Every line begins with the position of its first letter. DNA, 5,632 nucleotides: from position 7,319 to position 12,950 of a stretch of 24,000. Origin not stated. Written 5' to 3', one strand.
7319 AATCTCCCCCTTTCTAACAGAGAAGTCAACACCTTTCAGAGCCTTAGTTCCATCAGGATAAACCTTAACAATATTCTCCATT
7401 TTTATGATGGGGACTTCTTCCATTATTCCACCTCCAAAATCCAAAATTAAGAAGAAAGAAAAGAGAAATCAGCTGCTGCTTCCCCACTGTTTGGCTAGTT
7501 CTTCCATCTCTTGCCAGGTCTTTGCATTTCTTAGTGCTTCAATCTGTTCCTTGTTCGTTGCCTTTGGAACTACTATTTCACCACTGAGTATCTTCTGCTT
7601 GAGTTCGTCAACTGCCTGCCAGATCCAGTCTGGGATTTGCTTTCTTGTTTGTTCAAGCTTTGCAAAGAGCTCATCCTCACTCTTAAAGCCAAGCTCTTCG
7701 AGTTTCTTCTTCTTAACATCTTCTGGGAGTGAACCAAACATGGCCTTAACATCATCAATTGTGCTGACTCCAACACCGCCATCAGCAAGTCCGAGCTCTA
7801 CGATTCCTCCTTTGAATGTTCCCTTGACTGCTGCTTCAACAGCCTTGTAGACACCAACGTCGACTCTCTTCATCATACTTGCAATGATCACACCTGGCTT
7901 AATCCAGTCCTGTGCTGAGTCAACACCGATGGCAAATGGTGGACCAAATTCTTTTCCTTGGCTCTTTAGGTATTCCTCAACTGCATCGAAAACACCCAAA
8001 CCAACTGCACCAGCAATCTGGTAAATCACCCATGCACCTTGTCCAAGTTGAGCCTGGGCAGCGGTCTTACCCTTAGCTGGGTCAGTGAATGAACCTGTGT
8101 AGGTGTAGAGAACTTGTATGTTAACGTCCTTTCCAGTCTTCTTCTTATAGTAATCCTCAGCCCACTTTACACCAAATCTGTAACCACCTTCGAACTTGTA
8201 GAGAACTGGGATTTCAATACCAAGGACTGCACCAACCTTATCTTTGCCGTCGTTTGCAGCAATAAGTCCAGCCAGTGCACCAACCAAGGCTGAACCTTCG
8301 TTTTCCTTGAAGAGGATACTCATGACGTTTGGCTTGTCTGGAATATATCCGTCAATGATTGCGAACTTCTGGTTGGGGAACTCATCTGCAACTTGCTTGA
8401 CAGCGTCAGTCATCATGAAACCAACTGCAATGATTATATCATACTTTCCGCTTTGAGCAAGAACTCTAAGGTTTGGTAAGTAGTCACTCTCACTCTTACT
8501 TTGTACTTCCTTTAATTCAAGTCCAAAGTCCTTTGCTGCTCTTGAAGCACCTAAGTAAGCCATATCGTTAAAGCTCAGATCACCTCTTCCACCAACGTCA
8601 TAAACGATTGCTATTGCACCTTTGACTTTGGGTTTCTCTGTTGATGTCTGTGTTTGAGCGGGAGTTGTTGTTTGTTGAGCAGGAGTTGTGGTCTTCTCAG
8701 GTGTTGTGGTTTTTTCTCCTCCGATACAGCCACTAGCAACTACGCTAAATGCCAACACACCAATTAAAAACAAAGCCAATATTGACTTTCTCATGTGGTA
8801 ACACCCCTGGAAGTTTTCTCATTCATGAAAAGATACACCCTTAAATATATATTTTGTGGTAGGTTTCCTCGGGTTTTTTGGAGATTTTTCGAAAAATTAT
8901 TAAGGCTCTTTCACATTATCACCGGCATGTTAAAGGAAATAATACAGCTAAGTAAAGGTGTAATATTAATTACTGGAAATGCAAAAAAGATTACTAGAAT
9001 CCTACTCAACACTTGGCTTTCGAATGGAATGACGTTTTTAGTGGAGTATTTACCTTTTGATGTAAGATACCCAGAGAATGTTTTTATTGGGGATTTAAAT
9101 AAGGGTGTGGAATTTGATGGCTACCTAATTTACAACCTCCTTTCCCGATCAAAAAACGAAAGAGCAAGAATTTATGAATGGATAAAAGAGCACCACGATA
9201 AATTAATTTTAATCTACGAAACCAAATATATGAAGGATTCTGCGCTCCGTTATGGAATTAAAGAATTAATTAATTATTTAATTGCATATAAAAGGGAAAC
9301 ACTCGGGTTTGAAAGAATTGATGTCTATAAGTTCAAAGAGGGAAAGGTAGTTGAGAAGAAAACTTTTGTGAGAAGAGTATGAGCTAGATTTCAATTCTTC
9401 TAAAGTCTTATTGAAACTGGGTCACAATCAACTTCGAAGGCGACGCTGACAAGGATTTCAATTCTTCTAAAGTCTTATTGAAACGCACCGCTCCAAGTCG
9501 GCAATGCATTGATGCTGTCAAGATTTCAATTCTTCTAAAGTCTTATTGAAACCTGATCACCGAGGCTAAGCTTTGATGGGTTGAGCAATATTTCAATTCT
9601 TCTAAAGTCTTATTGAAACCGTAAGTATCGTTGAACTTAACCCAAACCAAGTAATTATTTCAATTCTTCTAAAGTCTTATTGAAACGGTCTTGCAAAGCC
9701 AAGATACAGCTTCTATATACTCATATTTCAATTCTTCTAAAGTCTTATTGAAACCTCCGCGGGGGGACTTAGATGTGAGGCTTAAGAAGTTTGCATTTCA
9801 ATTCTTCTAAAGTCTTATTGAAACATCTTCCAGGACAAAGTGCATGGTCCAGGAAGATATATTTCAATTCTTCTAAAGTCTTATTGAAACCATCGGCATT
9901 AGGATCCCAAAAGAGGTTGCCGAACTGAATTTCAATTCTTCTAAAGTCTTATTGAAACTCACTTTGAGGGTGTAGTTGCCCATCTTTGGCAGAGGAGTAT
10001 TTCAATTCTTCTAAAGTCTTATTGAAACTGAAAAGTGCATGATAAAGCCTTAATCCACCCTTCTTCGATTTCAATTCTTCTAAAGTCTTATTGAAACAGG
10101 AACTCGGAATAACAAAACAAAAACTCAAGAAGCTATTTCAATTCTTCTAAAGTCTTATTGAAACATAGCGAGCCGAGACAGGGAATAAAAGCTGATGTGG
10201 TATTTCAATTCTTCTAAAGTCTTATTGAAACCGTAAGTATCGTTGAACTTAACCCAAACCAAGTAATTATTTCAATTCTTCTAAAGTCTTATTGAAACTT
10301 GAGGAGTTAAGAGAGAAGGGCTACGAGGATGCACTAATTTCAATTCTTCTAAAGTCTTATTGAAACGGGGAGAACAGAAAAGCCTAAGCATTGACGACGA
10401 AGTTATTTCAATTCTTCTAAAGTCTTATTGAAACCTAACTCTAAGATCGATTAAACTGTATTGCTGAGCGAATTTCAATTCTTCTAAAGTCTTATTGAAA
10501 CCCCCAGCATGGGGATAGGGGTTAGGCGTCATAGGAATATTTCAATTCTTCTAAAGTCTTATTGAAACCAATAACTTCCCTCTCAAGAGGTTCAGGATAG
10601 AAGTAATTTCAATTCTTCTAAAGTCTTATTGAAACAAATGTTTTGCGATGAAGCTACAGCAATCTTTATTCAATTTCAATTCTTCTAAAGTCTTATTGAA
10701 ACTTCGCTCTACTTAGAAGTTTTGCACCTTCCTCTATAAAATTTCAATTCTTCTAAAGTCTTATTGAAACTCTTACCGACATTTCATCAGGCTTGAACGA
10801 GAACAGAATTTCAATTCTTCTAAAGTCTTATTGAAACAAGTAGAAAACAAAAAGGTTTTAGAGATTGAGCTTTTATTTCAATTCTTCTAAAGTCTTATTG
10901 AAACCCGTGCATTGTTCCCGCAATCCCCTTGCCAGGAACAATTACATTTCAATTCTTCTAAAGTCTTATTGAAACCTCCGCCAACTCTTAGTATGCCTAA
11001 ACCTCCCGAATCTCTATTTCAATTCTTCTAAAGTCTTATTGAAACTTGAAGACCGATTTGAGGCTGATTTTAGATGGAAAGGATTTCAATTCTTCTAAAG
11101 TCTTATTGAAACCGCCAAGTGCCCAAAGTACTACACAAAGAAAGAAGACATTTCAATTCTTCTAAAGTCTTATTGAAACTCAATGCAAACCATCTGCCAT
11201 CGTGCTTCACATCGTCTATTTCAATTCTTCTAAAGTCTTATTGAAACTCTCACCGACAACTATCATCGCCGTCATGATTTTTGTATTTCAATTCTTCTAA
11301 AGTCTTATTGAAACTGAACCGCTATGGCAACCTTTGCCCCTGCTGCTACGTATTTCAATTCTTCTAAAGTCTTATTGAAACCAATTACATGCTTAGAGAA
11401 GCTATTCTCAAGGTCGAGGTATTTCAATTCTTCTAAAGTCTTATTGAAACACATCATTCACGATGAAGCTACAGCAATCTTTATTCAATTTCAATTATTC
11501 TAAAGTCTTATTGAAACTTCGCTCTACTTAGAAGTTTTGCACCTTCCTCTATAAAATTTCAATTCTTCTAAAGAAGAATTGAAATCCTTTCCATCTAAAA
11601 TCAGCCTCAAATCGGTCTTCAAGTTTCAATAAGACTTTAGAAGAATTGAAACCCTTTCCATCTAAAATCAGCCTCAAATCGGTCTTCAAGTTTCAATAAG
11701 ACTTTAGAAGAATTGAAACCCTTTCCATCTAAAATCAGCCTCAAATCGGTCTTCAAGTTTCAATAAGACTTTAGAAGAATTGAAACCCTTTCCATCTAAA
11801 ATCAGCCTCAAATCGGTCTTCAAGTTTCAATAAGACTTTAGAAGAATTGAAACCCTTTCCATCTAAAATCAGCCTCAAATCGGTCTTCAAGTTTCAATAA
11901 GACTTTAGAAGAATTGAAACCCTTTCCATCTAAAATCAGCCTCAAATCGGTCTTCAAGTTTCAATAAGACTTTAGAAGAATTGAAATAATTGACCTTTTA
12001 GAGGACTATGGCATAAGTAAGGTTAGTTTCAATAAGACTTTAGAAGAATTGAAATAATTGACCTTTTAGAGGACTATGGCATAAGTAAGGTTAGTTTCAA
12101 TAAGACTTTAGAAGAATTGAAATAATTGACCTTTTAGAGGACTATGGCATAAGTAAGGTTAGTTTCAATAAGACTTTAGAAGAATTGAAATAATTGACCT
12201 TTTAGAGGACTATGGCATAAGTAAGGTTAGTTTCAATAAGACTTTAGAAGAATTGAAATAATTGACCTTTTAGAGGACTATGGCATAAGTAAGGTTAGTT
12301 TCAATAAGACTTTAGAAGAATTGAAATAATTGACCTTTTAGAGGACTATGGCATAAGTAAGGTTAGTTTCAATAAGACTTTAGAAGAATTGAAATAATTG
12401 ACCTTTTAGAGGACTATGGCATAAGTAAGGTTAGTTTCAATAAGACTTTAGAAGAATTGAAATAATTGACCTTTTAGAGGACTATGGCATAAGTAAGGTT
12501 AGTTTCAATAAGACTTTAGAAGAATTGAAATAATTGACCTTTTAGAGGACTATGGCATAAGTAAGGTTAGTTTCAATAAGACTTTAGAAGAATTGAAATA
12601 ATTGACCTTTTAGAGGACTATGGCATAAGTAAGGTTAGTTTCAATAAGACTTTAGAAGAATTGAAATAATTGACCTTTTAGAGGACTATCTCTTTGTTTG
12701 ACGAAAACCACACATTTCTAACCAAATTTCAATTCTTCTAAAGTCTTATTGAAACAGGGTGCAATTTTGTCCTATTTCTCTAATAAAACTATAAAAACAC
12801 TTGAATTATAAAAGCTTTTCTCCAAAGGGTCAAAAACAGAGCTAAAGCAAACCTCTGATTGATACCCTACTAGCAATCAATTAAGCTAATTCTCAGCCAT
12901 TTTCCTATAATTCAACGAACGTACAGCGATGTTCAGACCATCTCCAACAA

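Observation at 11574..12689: CRISPR array contains a 1.1-kb block of opposite polarity built from only two tandemly amplified spacers, one unit away from the leader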

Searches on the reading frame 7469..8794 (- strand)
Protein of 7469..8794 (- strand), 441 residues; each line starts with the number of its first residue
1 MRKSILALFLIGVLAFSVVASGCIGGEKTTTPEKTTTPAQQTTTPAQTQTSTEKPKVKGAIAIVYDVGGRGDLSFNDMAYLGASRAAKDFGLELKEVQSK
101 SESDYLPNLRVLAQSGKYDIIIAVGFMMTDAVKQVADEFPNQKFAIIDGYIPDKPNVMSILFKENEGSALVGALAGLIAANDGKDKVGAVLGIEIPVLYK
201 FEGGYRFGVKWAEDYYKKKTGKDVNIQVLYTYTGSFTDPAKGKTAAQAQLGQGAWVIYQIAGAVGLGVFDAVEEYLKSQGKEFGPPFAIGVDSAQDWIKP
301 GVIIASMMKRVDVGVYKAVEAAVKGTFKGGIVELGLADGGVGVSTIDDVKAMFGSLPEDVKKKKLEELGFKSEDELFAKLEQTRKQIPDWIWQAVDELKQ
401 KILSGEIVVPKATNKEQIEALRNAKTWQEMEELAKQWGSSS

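Call 6: find_encoding_contigs(protein=window:7469-8794:-, flank=10000, max_places=10)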
Protein window:7469-8794:- (441 aa): 7 contigs read that carry it; 2 places shown.
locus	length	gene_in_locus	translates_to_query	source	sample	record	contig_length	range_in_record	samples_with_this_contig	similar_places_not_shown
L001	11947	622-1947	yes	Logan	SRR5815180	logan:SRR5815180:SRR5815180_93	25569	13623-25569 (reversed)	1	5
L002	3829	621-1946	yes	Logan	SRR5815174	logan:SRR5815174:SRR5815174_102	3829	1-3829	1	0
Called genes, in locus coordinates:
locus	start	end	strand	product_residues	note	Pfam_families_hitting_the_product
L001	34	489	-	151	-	-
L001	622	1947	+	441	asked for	-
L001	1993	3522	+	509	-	PF00005:ABC_tran, PF13304:AAA_21 (faint), PF00005:ABC_tran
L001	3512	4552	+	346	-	PF02653:BPD_transp_2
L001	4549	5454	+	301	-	PF02653:BPD_transp_2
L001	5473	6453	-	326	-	PF01297:ZnuA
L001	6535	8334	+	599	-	PF16286:DUF4932 (faint)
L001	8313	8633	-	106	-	-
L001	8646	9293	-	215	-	PF00156:Pribosyltran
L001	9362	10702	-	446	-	PF04389:Peptidase_M28 (weak), PF01546:Peptidase_M20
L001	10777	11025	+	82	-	-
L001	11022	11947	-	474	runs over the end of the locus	PF01406:tRNA-synt_1e, PF09334:tRNA-synt_1g, PF00133:tRNA-synt_1 (weak), PF09334:tRNA-synt_1g, PF01921:tRNA-synt_1f (weak), PF09190:DALR_2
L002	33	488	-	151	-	-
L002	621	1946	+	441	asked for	-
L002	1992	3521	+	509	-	PF00005:ABC_tran, PF13304:AAA_21 (faint), PF00005:ABC_tran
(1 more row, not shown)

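Call 12: find_related_loci(query=L001:9362-10702:-, collection=genome_contigs, flank=10000)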
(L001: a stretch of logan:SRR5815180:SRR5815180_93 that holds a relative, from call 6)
Query L001:9362-10702:- (446 aa) in genome_contigs; peptide patterns used: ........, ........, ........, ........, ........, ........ (x = any residue, [..] = any of these).
140 stretches matched a pattern; 7 encode a relative of the query (tblastn E <= 1e-3); 7 distinct loci.
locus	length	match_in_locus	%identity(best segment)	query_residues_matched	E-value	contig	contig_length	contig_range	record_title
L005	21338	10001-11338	94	1-446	0e+0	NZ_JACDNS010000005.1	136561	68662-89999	MAG: Thermococcus sp. isolate GB_MAG1_027 c_000000000112, whole genome shotgun sequence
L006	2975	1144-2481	88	1-446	0e+0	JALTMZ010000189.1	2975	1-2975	MAG: Thermococcus sp. isolate S139_metabat2_scaf2bin.061_VB S139_NODE_61206_length_2975_cov_1.145014, whole genome shotg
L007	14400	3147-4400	42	10-430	2e-100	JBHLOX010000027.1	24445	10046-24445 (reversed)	MAG: Promethearchaeota archaeon isolate DZ3S.281 DZ3S.281@5427, whole genome shotgun sequence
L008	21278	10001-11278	42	5-429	3e-100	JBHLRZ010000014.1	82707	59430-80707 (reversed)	MAG: Candidatus Thorarchaeota archaeon isolate TM2M.152 TM2M.152@395, whole genome shotgun sequence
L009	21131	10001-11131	31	3-444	8e-15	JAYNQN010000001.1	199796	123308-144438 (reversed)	MAG: Gammaproteobacteria bacterium isolate 139539_COM_metabat_bins_2.tsv.028 NODE_37_length_199796_cov_5.622902, whole g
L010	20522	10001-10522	27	7-191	2e-7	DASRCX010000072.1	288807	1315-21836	MAG TPA_asm: Terriglobia bacterium isolate SMAG_U9964 k141_452420, whole genome shotgun sequence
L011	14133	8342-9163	24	70-344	3e-5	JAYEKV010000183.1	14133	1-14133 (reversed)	MAG: Campylobacterota bacterium isolate MAG128 MAG128_183, whole genome shotgun sequence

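Call 28: list_cluster_members(proteins=[window:7469-8794:-, window:13536-14504:-, window:22368-23222:-, window:2963-3943:+])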
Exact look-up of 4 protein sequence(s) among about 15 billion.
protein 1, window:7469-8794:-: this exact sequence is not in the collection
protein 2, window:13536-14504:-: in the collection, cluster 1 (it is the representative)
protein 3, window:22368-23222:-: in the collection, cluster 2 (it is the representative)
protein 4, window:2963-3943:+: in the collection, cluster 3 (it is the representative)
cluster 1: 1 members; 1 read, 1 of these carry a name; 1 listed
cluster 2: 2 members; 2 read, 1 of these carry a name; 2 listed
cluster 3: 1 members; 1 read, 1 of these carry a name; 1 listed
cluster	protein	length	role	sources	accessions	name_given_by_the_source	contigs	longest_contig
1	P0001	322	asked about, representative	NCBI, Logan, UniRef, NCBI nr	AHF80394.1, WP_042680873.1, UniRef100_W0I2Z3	type I-B CRISPR-associated endonuclease Cas1b [Thermococcus paralvinellae] | CRISPR-associated endonuclease Cas1 n=1 Tax=Thermococcus paralvinellae TaxID=582419 ...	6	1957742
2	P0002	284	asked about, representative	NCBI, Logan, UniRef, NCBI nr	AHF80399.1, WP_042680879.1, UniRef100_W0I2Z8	ribose-phosphate diphosphokinase [Thermococcus paralvinellae] | Ribose-phosphate pyrophosphokinase n=1 Tax=Thermococcus paralvinellae TaxID=582419 ...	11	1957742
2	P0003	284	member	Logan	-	-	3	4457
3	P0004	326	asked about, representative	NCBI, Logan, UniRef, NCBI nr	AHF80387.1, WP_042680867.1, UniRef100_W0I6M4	metal ABC transporter solute-binding protein, Zn/Mn family [Thermococcus paralvinellae] | ABC-type manganese/zinc transport system periplasmic protein n=1 Tax=Thermococcus ... | zinc ABC transporter substrate-binding protein [Thermococcus paralvinellae]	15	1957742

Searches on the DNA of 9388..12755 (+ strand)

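Call 17: search_dna_similar(query=window:9388-12755:+, collection=plasmids, mode=distant, max_evalue=0.1, max_rows=30)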
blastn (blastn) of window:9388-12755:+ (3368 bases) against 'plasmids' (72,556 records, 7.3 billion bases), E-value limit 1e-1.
No match.

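Call 18: search_dna_similar(query=window:9388-12755:+, collection=phages, mode=distant, max_evalue=0.1, max_rows=30)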
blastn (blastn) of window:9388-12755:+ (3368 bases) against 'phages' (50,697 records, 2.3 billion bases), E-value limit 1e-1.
No match.

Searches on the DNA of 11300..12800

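Call 51: search_rna_families(source=window, start=11300, end=12800, threshold=evalue, max_evalue=1)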
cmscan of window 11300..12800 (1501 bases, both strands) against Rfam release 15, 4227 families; matches with E-value up to 1: 26.
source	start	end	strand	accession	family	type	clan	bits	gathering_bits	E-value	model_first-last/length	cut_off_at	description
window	11623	11652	+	RF01319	CRISPR-DR6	Gene; CRISPR;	-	37.9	39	4.2e-06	1-30/30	no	CRISPR RNA direct repeat element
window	11690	11719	+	RF01319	CRISPR-DR6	Gene; CRISPR;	-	37.9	39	4.2e-06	1-30/30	no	CRISPR RNA direct repeat element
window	11757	11786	+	RF01319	CRISPR-DR6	Gene; CRISPR;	-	37.9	39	4.2e-06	1-30/30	no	CRISPR RNA direct repeat element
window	11824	11853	+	RF01319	CRISPR-DR6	Gene; CRISPR;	-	37.9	39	4.2e-06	1-30/30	no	CRISPR RNA direct repeat element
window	11891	11920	+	RF01319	CRISPR-DR6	Gene; CRISPR;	-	37.9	39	4.2e-06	1-30/30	no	CRISPR RNA direct repeat element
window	11352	11381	-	RF01319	CRISPR-DR6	Gene; CRISPR;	-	36.7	39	9.3e-06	1-30/30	no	CRISPR RNA direct repeat element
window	11421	11450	-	RF01319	CRISPR-DR6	Gene; CRISPR;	-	36.7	39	9.3e-06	1-30/30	no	CRISPR RNA direct repeat element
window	11958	11987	+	RF01319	CRISPR-DR6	Gene; CRISPR;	-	36.7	39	9.3e-06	1-30/30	no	CRISPR RNA direct repeat element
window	12026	12055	+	RF01319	CRISPR-DR6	Gene; CRISPR;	-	36.7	39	9.3e-06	1-30/30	no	CRISPR RNA direct repeat element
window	12094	12123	+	RF01319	CRISPR-DR6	Gene; CRISPR;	-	36.7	39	9.3e-06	1-30/30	no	CRISPR RNA direct repeat element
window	12162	12191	+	RF01319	CRISPR-DR6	Gene; CRISPR;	-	36.7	39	9.3e-06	1-30/30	no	CRISPR RNA direct repeat element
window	12230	12259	+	RF01319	CRISPR-DR6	Gene; CRISPR;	-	36.7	39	9.3e-06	1-30/30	no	CRISPR RNA direct repeat element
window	12298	12327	+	RF01319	CRISPR-DR6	Gene; CRISPR;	-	36.7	39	9.3e-06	1-30/30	no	CRISPR RNA direct repeat element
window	12366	12395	+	RF01319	CRISPR-DR6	Gene; CRISPR;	-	36.7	39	9.3e-06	1-30/30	no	CRISPR RNA direct repeat element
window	12434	12463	+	RF01319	CRISPR-DR6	Gene; CRISPR;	-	36.7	39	9.3e-06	1-30/30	no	CRISPR RNA direct repeat element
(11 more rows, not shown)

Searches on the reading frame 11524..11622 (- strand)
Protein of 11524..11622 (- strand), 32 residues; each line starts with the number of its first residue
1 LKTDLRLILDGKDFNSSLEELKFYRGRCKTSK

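Call 48: list_cluster_members(proteins=[window:11524-11622:-, window:11549-11689:-, window:11637-11756:-, window:11305-11457:-, window:11324-11503:+, window:12772-12876:-, window:8795-9382:+])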
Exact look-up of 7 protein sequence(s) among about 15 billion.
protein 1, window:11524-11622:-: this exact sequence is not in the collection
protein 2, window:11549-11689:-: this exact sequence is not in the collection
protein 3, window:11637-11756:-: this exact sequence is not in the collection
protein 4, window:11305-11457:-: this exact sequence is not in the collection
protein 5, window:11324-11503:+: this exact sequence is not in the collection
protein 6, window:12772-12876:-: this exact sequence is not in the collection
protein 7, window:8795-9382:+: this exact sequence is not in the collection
